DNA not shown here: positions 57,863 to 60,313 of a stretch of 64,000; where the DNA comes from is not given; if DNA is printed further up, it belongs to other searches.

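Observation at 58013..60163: T9SS-exported animal-type heme peroxidase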

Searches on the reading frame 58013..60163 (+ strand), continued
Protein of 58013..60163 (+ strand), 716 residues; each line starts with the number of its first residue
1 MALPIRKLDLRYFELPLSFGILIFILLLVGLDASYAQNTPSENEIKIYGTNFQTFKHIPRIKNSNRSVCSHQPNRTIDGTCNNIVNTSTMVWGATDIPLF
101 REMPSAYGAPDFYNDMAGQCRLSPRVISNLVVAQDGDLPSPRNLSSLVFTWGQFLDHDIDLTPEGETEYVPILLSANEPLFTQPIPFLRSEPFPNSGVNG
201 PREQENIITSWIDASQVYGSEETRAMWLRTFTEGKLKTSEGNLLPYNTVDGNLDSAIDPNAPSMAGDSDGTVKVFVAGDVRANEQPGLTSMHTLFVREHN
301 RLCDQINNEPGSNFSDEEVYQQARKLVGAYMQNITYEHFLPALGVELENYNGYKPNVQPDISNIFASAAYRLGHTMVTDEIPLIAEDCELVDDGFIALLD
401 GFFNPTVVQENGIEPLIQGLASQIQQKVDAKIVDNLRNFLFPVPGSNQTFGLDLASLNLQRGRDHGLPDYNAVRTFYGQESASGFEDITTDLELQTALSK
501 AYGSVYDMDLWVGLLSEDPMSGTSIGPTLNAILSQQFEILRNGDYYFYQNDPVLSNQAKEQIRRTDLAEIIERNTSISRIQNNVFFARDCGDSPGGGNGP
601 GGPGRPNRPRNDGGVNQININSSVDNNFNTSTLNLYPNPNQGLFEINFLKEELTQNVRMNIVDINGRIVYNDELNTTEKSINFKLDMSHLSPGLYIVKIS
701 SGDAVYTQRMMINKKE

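Call 6: find_homologous_proteins(query=window:58013-60163:+, max_evalue=1e-10)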
Query window:58013-60163:+ (716 aa): 7880 proteins with E <= 1e-10 among 8000 candidates; the best 120 are listed.
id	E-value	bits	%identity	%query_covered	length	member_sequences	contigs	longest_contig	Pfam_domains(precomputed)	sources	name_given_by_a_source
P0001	0.0e+0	1643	100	100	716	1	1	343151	PF18962.8,PF03098.21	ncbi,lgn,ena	-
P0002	3.2e-278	943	60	97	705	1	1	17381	PF18962.8,PF03098.21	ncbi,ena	-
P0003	3.5e-277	940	48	72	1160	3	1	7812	PF18962.8,PF03098.21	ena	-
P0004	2.1e-274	930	58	98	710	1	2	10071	PF18962.8,PF03098.21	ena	-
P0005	7.2e-274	929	59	98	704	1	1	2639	PF18962.8,PF03098.21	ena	-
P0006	7.3e-274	929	59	97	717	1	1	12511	PF18962.8,PF03098.21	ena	-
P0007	9.5e-273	925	44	71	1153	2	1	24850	PF18962.8,PF03098.21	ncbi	-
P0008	1.6e-272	924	68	80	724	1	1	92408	PF18962.8,PF03098.21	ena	-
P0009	1.0e-271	922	40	89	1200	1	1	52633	PF18962.8,PF03098.21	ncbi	-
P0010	8.3e-271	918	47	72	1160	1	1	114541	PF18962.8,PF03098.21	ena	-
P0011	2.9e-270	917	58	97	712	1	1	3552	PF18962.8,PF03098.21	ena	-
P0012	7.3e-270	915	40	89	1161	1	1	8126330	PF18962.8,PF03098.21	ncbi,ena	-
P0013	3.0e-268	910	41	87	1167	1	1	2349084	PF18962.8,PF03098.21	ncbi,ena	-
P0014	9.8e-268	908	47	73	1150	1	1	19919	PF18962.8,PF03098.21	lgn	-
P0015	5.0e-267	906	47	72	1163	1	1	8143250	PF18962.8,PF03098.21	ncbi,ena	-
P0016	5.6e-265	899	46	72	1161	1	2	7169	PF18962.8,PF03098.21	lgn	-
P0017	9.6e-265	898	39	89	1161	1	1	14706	PF18962.8,PF03098.21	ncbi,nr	ncbi:MAG: T9SS type A sorting domain-containing protein [Saprospiraceae bacterium]|nr:T9SS type A so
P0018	3.1e-264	897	39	89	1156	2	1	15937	PF18962.8,PF03098.21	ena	-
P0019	3.6e-263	893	56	97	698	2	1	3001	PF18962.8,PF03098.21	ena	-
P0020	1.9e-262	891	56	99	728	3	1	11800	PF18962.8,PF03098.21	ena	-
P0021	5.1e-262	889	59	95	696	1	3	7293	PF18962.8,PF03098.21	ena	-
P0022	5.1e-262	889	40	89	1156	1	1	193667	PF18962.8,PF03098.21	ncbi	-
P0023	2.5e-260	884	40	91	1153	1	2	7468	PF18962.8,PF03098.21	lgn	-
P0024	2.6e-260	884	56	99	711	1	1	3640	PF18962.8,PF03098.21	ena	-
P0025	3.6e-259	880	39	89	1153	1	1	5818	PF18962.8,PF03098.21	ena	-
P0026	3.3e-258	877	39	89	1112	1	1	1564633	PF18962.8,PF03098.21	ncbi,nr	ncbi:MAG: T9SS type A sorting domain-containing protein [Saprospiraceae bacterium]|nr:T9SS type A so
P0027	5.2e-258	876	39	87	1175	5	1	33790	PF18962.8,PF03098.21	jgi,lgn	-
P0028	1.0e-257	875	39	89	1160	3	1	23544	PF18962.8,PF03098.21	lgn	-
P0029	2.3e-257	874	45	72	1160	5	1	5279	PF03098.21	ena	-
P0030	5.2e-257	873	43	72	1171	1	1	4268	PF18962.8,PF03098.21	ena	-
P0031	7.4e-257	872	39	89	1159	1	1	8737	PF18962.8,PF03098.21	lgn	-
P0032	1.1e-256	872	56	97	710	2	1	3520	PF18962.8,PF03098.21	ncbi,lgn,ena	-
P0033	3.4e-256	870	40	89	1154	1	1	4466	PF18962.8,PF03098.21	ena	-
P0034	9.5e-255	865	40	88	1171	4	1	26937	PF18962.8,PF03098.21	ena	-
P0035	6.3e-254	863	44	72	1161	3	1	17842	PF18962.8,PF03098.21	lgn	-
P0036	8.1e-254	862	45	72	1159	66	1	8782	PF03098.21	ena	-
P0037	1.2e-252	858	62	82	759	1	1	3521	PF18962.8,PF03098.21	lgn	-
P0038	6.8e-252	856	63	80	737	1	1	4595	PF18962.8,PF03098.21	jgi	-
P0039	8.9e-252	856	38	89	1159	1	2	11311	PF18962.8,PF03098.21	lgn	-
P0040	9.4e-252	855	57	92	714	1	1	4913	PF18962.8,PF03098.21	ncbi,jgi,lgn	ncbi:MAG: peroxidase [Saprospiraceae bacterium]|jgi:peroxidase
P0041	6.0e-249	846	57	97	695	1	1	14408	PF18962.8,PF03098.21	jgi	jgi:hypothetical protein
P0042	3.2e-248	844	40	89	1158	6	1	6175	PF18962.8,PF03098.21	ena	-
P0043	9.0e-248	842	38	89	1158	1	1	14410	PF18962.8,PF03098.21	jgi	-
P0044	1.9e-247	841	39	89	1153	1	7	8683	PF18962.8,PF03098.21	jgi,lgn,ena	-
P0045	2.8e-247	841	39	89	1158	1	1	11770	PF18962.8,PF03098.21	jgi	-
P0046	4.8e-246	837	55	97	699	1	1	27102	PF18962.8,PF03098.21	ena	-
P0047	4.5e-244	830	38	87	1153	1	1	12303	PF18962.8,PF03098.21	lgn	-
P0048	4.7e-243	827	69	74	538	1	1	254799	PF03098.21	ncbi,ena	-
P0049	5.9e-241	820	38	89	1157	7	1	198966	PF18962.8,PF03098.21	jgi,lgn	jgi:peroxidase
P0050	2.0e-240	818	37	89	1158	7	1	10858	PF18962.8,PF03098.21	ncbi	-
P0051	3.2e-240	817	38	90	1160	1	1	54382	PF18962.8,PF03098.21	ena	-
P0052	1.8e-237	808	38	89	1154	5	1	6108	PF18962.8,PF03098.21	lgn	-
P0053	4.1e-237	807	37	89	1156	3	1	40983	PF18962.8,PF03098.21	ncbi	-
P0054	2.1e-235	801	54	95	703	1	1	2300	PF18962.8,PF03098.21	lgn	-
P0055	1.4e-234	799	53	98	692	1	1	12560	PF18962.8,PF03098.21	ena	-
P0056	2.7e-234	798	53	98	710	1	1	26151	PF18962.8,PF03098.21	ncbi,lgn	-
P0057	7.9e-234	796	53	97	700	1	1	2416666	PF18962.8,PF03098.21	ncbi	ncbi:MAG: peroxidase family protein [Chitinophagales bacterium]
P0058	5.9e-232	790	52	96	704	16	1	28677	PF13585.13,PF18962.8,PF03098.21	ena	-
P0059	2.4e-229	781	52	96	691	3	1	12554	PF18962.8,PF03098.21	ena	-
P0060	4.8e-228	777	52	95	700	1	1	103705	PF18962.8,PF03098.21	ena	-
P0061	1.2e-227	776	52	93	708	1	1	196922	PF18962.8,PF03098.21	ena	-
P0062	2.9e-227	775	53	93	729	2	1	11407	PF18962.8,PF03098.21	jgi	-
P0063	4.0e-227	774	51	92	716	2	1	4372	PF18962.8,PF03098.21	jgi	-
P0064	1.0e-226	773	51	97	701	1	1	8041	PF18962.8,PF03098.21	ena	-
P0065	1.3e-226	772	50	95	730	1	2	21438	PF18962.8,PF03098.21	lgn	-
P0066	1.4e-226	772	45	69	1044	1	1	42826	PF03098.21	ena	-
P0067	9.7e-226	770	60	80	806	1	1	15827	PF18962.8,PF03098.21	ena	-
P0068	1.0e-225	769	58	80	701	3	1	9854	PF18962.8,PF03098.21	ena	-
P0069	1.1e-225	769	59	82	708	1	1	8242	PF02412.24,PF02518.32,PF03098.21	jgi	-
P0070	8.1e-225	766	51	95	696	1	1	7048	PF18962.8,PF03098.21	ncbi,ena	-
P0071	8.4e-225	766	50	97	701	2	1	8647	PF18962.8,PF03098.21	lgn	-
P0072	8.6e-225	766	52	95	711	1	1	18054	PF18962.8,PF03098.21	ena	-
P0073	1.1e-224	766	52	94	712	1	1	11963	PF18962.8,PF03098.21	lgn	-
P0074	6.9e-224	763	51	98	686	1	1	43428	PF18962.8,PF03098.21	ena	-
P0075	1.1e-223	763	50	97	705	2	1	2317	PF18962.8,PF03098.21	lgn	-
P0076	1.4e-223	762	52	98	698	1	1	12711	PF18962.8,PF03098.21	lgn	-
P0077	6.0e-222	757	60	75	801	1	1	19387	PF18962.8,PF03098.21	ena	-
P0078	6.3e-222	757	54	93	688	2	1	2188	PF18962.8,PF03098.21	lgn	-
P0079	1.2e-220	753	51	98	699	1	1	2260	PF18962.8,PF03098.21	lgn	-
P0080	1.2e-220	753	56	82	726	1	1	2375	PF18962.8,PF03098.21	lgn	-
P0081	1.7e-220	752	58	81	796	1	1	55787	PF18962.8,PF03098.21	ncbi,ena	-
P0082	8.5e-220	750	59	75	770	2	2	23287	PF18962.8,PF03098.21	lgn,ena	-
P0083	4.3e-218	744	59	76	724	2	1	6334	PF18962.8,PF03098.21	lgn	-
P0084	1.0e-217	743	53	92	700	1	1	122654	PF18962.8,PF03098.21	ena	-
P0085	1.1e-217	743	40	91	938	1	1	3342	PF18962.8,PF03098.21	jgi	-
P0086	3.3e-217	741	58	75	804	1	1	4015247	PF18962.8,PF03098.21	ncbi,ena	-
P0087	3.4e-217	741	58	79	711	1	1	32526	PF18962.8,PF03098.21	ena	-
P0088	3.9e-216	738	58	79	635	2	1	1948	PF03098.21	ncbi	ncbi:MAG: peroxidase family protein, partial [Bacteroidota bacterium]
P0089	1.2e-215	736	50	97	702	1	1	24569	PF18962.8,PF03098.21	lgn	-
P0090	2.4e-215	735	51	93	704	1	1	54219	PF18962.8,PF03098.21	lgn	-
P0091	1.4e-213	729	56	82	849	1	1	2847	PF18962.8,PF03098.21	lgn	-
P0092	2.4e-213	729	58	76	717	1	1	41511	PF18962.8,PF03098.21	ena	-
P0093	3.7e-213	728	49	97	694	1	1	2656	PF18962.8,PF03098.21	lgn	-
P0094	3.8e-212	725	53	88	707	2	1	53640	PF18962.8,PF03098.21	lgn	-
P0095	5.6e-212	724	57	80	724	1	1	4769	PF18962.8,PF03098.21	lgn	-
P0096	1.4e-211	723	50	98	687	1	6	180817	PF18962.8,PF03098.21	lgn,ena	-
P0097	3.0e-211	722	50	94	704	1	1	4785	PF18962.8,PF03098.21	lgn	-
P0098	9.0e-211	720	55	84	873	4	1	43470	PF03098.21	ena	-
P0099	8.1e-210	717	49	98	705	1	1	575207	PF18962.8,PF03098.21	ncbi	-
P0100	1.4e-208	713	57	77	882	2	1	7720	PF22633.4,PF03098.21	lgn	-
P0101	9.0e-208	710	52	90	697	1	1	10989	PF18962.8,PF03098.21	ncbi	-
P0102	5.5e-207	708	49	98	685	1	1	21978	PF18962.8,PF03098.21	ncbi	-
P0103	1.0e-204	700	58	76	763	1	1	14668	PF18962.8,PF03098.21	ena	-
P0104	4.9e-204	698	50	97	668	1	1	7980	PF18962.8,PF03098.21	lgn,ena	-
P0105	6.5e-204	697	48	97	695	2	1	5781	PF18962.8,PF03098.21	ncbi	-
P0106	2.3e-203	696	51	93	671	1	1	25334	PF18962.8,PF03098.21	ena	-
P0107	3.5e-202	692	50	93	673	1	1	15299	PF18962.8,PF03098.21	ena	-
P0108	1.0e-201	690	49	95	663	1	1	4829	PF18962.8,PF03098.21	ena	-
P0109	4.4e-201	688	53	81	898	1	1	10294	PF18962.8,PF17802.8,PF13620.13,PF17210.10,PF03098.21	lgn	-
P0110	9.6e-201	687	49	95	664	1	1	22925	PF18962.8,PF03098.21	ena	-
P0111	4.9e-200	685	48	97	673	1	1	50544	PF18962.8,PF03098.21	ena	-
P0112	6.9e-200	684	50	93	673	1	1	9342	PF18962.8,PF03098.21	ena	-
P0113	1.4e-199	683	49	97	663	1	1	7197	PF18962.8,PF03098.21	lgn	-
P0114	4.8e-199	681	45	97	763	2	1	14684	PF18962.8,PF03098.21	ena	-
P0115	1.5e-198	680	56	76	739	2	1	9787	PF18962.8,PF03098.21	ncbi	-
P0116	5.2e-198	678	53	80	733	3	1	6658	PF18962.8,PF03098.21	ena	-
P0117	3.5e-197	675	55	83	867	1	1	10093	PF03098.21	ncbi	-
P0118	6.7e-197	674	57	78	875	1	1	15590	PF03098.21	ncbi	-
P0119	1.8e-195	669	54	81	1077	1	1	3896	PF22311.2,PF03098.21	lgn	-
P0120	6.0e-195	668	52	88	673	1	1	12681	PF18962.8,PF03098.21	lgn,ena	-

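Call 11: find_related_loci(query=A1, collection=genome_contigs, flank=8000)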
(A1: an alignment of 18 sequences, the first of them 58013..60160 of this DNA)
Query A1 (716 aa) in genome_contigs; peptide patterns used: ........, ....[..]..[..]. (x = any residue, [..] = any of these).
599 stretches matched a pattern (row limit reached: there are more); 428 encode a relative of the query (tblastn E <= 1e-3); the best 80 are kept; 80 distinct loci.
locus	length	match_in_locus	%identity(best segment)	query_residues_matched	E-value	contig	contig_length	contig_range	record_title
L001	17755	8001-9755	65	3-590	0e+0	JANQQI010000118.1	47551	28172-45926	MAG: Saprospiraceae bacterium isolate IP29b_bin.23 k99_1689083, whole genome shotgun sequence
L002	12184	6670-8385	57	15-590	0e+0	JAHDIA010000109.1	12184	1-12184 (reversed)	MAG: Chitinophagales bacterium isolate MAG-82 RZ_14930, whole genome shotgun sequence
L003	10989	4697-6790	48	12-712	0e+0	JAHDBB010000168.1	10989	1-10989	MAG: Chitinophagales bacterium isolate MAG-100 RZ_17017, whole genome shotgun sequence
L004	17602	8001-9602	58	54-590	0e+0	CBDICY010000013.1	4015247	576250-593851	MAG: Saprospiraceae bacterium isolate 951dd66b-73de-4a3c-8e3a-a805efb1aa3c genome assembly, contig: contig_13, whole gen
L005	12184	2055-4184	47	15-712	0e+0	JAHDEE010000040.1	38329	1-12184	MAG: Chitinophagales bacterium isolate MAG-174 RZ_2906, whole genome shotgun sequence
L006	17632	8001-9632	59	46-592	0e+0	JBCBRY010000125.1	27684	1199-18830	MAG: Bacteroidota bacterium isolate J06638_10 NODE_125_length_27684_cov_16.673018, whole genome shotgun sequence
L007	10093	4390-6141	55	26-619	0e+0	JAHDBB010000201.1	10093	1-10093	MAG: Chitinophagales bacterium isolate MAG-100 RZ_18888, whole genome shotgun sequence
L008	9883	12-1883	50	59-711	0e+0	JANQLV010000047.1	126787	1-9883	MAG: Saprospiraceae bacterium isolate PL25a_bin.71 k99_257128, whole genome shotgun sequence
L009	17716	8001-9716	53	23-598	0e+0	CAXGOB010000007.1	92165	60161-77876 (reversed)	MAG TPA_asm: uncultured Saprospiraceae bacterium isolate ERR594325_concoct_111 genome assembly, contig: ERZ6778423.152,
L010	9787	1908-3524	56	48-590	0e+0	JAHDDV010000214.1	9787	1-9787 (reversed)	MAG: Chitinophagales bacterium isolate MAG-166 RZ_19606, whole genome shotgun sequence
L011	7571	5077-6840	52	19-596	0e+0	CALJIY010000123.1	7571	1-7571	MAG: uncultured Saprospiraceae bacterium isolate H3_Bin_Bin_40_1_1 genome assembly, contig: c_000001570432, whole genome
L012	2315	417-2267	47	71-711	0e+0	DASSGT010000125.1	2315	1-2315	MAG TPA_asm: Puia sp. isolate SMAG_U1040 k141_307941, whole genome shotgun sequence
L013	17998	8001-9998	45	18-711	0e+0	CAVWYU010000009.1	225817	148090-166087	MAG: uncultured Bacteroidetes bacterium isolate MFD09368.bin.1.176 genome assembly, contig: contig_38519, whole genome s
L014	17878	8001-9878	47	41-699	0e+0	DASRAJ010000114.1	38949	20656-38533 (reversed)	MAG TPA_asm: Chitinophagales bacterium isolate SMAG_U11115 k141_4262269, whole genome shotgun sequence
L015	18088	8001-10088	49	13-711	0e+0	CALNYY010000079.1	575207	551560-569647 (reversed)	MAG: uncultured Saprospiraceae bacterium isolate LOGT_bin.0157 genome assembly, contig: contig_12407, whole genome shotg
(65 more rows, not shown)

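Call 15: find_encoding_contigs(protein=P0001, flank=3000, max_places=3)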
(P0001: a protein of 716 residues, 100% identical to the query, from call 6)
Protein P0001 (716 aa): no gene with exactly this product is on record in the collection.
